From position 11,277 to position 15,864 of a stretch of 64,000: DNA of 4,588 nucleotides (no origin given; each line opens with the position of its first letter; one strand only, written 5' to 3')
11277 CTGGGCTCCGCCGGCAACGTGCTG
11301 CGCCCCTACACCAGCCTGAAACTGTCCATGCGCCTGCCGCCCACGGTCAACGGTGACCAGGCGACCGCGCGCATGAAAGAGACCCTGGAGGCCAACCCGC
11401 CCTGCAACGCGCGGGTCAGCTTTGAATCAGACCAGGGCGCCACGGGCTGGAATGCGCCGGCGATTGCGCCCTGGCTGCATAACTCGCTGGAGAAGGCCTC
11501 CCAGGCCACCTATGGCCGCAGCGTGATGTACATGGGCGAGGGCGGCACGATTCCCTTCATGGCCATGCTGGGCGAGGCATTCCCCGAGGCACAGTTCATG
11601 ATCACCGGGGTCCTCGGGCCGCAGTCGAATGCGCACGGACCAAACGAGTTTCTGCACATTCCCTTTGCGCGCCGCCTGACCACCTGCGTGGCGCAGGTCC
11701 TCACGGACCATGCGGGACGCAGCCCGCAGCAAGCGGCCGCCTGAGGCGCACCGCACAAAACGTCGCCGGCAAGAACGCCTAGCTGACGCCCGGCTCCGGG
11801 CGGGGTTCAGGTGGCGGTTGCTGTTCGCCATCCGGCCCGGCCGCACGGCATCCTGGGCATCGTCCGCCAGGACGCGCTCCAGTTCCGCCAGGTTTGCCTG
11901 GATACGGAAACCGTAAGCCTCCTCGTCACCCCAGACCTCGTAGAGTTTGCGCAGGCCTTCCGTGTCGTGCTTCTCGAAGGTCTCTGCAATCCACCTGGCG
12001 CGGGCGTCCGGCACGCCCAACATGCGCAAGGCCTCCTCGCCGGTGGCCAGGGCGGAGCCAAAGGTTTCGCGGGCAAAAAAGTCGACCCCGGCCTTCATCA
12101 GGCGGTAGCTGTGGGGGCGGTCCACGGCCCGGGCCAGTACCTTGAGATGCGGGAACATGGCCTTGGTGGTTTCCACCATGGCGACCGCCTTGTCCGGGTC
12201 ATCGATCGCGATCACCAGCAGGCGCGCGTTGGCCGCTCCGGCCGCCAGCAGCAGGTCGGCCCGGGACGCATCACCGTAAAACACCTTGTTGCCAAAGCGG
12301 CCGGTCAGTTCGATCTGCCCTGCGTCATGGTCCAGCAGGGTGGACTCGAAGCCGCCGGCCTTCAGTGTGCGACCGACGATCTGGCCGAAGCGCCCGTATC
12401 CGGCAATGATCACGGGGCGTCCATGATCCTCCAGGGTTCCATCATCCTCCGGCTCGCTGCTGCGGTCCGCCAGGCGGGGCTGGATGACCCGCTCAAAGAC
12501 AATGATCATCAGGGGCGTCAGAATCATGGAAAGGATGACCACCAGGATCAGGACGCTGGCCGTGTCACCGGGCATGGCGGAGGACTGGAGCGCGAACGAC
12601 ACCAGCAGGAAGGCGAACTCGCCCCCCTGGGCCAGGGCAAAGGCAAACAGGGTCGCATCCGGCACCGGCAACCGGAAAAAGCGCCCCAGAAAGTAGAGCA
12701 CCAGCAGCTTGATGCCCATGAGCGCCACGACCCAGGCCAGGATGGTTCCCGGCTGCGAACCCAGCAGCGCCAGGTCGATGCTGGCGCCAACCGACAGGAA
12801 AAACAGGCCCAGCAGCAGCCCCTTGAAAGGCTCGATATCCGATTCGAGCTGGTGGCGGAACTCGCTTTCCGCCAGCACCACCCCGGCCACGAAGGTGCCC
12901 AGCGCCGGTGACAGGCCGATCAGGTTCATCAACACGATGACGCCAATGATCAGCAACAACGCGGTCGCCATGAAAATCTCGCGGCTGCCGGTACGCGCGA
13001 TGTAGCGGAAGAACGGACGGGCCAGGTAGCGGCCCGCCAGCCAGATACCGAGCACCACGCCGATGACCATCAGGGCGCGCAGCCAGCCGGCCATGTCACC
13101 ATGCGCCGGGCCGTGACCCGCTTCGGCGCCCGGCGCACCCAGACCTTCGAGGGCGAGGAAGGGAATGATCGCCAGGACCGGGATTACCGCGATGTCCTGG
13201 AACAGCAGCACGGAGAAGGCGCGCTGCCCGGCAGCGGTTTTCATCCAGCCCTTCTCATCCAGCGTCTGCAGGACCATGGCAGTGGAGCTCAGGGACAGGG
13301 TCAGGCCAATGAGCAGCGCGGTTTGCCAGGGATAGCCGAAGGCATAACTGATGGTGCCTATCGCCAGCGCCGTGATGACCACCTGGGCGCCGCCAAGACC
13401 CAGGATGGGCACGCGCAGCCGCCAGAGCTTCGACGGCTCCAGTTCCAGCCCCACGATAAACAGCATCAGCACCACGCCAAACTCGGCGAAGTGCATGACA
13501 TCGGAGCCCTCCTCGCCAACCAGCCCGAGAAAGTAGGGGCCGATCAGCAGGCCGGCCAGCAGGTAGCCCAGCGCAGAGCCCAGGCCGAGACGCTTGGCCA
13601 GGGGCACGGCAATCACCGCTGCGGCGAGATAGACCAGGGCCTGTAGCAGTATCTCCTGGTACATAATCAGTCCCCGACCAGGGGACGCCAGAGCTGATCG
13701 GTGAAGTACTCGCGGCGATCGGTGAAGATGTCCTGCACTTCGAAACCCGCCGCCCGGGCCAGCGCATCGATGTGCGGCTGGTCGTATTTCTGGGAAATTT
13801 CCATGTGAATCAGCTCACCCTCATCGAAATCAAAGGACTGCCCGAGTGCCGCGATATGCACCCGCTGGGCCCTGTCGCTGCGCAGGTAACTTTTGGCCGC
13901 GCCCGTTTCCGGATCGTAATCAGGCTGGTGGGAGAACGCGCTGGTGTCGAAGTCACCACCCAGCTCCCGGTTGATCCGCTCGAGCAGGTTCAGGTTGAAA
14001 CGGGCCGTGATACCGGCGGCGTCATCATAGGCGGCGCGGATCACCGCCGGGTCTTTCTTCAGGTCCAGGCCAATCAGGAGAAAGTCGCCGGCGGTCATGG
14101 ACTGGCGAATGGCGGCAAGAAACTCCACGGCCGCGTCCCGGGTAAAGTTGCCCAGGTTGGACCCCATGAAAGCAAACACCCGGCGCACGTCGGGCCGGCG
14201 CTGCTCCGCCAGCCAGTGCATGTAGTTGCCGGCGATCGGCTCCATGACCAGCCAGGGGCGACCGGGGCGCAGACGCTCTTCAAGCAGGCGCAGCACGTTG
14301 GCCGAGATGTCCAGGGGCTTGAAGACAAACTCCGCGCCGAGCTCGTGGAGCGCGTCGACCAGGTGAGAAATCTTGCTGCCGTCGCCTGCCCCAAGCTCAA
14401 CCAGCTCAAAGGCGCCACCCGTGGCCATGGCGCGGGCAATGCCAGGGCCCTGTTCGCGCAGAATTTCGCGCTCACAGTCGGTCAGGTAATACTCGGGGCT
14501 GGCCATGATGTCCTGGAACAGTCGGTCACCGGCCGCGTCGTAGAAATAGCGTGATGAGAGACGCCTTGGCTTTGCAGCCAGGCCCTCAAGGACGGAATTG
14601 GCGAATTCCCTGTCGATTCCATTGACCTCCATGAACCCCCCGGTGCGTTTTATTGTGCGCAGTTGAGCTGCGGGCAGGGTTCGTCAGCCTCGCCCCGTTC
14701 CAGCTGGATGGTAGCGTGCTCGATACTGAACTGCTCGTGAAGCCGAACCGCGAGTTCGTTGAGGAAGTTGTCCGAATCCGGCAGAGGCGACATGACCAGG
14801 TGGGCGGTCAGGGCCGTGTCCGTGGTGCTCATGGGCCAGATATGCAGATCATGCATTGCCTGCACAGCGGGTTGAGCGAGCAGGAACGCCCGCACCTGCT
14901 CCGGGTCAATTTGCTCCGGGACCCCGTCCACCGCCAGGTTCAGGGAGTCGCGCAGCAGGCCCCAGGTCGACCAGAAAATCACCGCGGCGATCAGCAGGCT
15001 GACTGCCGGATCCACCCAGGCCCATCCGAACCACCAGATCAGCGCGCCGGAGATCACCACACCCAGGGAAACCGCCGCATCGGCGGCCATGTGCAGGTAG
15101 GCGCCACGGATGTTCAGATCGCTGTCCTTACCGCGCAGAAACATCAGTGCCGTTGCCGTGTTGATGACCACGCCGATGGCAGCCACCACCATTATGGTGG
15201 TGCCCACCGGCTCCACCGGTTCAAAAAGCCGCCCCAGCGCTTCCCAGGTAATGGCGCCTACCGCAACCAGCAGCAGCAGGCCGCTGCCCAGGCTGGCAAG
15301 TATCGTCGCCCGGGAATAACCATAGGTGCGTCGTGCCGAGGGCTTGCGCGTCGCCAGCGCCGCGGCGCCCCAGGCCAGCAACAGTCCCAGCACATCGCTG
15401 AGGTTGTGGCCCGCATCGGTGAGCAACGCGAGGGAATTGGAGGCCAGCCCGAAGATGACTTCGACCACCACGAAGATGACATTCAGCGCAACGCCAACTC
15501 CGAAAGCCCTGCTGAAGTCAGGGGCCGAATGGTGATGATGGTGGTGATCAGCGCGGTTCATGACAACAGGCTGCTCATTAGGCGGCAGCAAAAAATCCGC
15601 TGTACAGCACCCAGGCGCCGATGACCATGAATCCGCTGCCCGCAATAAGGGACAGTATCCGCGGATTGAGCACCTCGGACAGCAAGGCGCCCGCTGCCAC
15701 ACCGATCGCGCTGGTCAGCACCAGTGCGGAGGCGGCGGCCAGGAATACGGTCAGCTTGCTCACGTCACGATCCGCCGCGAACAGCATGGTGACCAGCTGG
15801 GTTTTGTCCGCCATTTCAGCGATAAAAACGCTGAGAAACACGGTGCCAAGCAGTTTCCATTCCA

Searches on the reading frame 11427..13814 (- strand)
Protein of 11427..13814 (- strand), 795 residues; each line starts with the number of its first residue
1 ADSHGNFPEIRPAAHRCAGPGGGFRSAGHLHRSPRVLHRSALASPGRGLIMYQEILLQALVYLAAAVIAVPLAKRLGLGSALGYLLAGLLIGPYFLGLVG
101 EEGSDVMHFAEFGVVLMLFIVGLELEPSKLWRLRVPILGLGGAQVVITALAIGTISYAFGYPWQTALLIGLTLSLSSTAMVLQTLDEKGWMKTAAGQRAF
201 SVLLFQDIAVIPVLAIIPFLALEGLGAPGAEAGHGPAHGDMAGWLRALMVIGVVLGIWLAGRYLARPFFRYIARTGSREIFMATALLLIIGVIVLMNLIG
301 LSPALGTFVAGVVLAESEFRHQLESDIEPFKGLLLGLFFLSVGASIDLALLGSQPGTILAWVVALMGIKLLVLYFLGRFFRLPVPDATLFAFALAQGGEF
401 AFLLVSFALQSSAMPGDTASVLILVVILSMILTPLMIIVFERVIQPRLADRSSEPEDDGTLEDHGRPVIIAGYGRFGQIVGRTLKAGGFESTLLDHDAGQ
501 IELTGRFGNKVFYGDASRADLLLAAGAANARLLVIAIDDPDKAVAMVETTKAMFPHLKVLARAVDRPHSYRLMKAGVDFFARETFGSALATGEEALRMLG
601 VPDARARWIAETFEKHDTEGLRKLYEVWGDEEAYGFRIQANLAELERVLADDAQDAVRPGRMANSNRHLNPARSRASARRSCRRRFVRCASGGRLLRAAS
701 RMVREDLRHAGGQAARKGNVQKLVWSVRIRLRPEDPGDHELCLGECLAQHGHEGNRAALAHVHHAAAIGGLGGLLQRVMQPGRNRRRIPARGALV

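Call 14: search_protein_families(library=pfam, proteins=[window:11427-13814:-], max_evalue=0.0001)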
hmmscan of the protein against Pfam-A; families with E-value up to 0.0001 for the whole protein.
window:11427-13814:- (795 aa): 2 families
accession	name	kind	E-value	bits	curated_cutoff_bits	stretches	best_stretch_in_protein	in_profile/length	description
PF00999.27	Na_H_Exchanger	-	2.1e-65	221.5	26.2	1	65-436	3-368/375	Sodium/hydrogen exchanger, transmembrane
PF02254.24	TrkA_N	-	1.1e-21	77.7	23.8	1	468-578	1-111/116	TrkA-N domain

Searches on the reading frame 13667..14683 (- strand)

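Call 14: search_protein_families(library=pfam, proteins=[window:13667-14683:-], max_evalue=0.0001)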
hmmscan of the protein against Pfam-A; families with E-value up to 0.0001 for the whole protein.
window:13667-14683:- (338 aa): 1 family
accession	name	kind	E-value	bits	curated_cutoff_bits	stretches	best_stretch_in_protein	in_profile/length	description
PF10017.15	Methyltransf_33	-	1.1e-99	333.8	23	1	28-333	2-303/304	Histidine-specific methyltransferase, SAM-dependent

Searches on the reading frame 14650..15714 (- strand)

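Call 14: search_protein_families(library=pfam, proteins=[window:14650-15714:-], max_evalue=0.0001)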
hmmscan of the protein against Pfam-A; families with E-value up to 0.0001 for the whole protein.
window:14650-15714:- (354 aa): 2 families
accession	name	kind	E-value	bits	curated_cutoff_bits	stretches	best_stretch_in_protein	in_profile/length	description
PF01545.26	Cation_efflux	-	2.8e-39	135.4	26.6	1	73-258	3-194/198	Cation efflux family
PF16916.11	ZT_dimer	-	1.6e-12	47.7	26.7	1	266-339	1-76/78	Dimerisation domain of Zinc Transporter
